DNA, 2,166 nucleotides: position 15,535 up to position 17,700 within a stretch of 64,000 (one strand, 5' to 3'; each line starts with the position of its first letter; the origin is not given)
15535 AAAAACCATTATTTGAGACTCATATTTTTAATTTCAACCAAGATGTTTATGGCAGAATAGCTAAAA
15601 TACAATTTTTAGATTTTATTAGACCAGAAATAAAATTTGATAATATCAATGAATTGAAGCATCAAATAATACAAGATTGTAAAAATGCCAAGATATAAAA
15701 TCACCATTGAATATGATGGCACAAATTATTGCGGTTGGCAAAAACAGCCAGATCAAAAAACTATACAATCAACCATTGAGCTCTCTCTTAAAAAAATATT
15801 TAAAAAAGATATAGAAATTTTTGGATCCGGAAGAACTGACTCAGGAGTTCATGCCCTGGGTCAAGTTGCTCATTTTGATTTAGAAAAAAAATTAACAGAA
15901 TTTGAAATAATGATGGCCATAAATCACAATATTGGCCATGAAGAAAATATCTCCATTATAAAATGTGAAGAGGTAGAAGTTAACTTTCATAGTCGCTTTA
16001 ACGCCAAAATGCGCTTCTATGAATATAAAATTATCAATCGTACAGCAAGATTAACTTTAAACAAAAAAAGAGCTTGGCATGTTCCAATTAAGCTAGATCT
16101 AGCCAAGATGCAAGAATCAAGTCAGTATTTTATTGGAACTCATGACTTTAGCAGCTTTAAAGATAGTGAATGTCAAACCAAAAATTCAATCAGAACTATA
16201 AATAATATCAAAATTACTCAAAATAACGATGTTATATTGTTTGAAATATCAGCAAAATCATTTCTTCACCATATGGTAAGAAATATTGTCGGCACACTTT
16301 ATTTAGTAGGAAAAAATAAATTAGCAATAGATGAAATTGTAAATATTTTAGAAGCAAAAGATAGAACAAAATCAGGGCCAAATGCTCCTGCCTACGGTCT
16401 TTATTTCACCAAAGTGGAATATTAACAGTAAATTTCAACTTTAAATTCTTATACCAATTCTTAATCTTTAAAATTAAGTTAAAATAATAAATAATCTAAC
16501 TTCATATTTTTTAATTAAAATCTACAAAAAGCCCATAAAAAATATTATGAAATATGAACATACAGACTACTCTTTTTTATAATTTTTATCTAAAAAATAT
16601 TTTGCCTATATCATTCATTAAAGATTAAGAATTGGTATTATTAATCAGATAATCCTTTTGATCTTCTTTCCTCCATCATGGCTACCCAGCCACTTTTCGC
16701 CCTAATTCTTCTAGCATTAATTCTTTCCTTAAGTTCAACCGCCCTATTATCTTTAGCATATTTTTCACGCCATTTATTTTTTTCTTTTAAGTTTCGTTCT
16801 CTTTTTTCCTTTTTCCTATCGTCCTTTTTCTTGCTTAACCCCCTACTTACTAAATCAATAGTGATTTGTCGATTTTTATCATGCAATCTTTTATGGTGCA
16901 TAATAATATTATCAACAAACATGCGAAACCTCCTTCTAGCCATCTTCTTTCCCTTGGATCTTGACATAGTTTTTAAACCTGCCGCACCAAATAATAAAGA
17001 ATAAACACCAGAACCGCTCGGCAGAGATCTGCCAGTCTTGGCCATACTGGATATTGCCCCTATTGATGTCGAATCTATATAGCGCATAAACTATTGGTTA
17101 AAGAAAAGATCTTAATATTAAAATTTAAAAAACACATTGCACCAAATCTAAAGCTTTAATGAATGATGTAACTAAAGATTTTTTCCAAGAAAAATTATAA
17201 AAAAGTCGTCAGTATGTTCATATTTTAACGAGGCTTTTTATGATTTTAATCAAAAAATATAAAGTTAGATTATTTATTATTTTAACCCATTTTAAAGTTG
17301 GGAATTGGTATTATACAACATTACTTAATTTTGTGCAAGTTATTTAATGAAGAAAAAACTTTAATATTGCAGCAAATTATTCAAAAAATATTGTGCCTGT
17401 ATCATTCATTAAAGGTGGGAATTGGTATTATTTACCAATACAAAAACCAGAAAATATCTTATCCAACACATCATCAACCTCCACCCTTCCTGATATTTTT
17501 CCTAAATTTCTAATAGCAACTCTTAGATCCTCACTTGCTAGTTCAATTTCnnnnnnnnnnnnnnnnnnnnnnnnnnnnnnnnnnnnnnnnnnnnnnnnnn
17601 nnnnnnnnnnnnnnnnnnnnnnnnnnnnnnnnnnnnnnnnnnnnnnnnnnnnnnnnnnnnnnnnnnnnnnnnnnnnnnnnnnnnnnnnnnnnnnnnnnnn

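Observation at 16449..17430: Composite-transposon-like arrangement: two inverted full-length MITEs bracket one orphan basic ORF between truA and mnmE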

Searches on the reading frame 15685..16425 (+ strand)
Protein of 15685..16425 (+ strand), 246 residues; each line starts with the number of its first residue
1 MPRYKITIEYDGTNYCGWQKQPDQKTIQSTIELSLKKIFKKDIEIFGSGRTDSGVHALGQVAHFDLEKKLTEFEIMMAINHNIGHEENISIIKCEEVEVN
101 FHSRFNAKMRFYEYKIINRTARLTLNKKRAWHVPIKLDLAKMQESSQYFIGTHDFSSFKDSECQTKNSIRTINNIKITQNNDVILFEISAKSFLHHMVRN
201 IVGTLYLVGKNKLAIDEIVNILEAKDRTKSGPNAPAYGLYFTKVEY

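Call 6: search_protein_families(library=pfam, proteins=[window:15685-16425:+], max_evalue=1)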
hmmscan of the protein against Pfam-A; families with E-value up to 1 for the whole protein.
window:15685-16425:+ (246 aa): 1 family
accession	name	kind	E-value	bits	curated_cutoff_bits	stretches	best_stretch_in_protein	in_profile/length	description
PF01416.25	PseudoU_synth_1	-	1.9e-44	151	23.3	2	147-246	3-107/108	tRNA pseudouridine synthase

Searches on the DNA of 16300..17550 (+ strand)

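Call 74: search_rna_families(source=window, start=16300, end=17550, threshold=evalue, max_evalue=1)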
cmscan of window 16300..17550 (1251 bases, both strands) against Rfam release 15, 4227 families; matches with E-value up to 1: 1.
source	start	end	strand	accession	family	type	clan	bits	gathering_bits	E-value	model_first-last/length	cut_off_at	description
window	16636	16711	-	RF02687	RAGATH-8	Gene; sRNA;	-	14.1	86.7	0.46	30-107/276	no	RAGATH-8 RNA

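Call 75: search_dna_similar(query=window:16426-17427:+, collection=plasmids, mode=distant, max_rows=10)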
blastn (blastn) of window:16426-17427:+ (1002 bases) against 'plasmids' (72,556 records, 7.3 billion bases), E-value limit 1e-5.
No match.
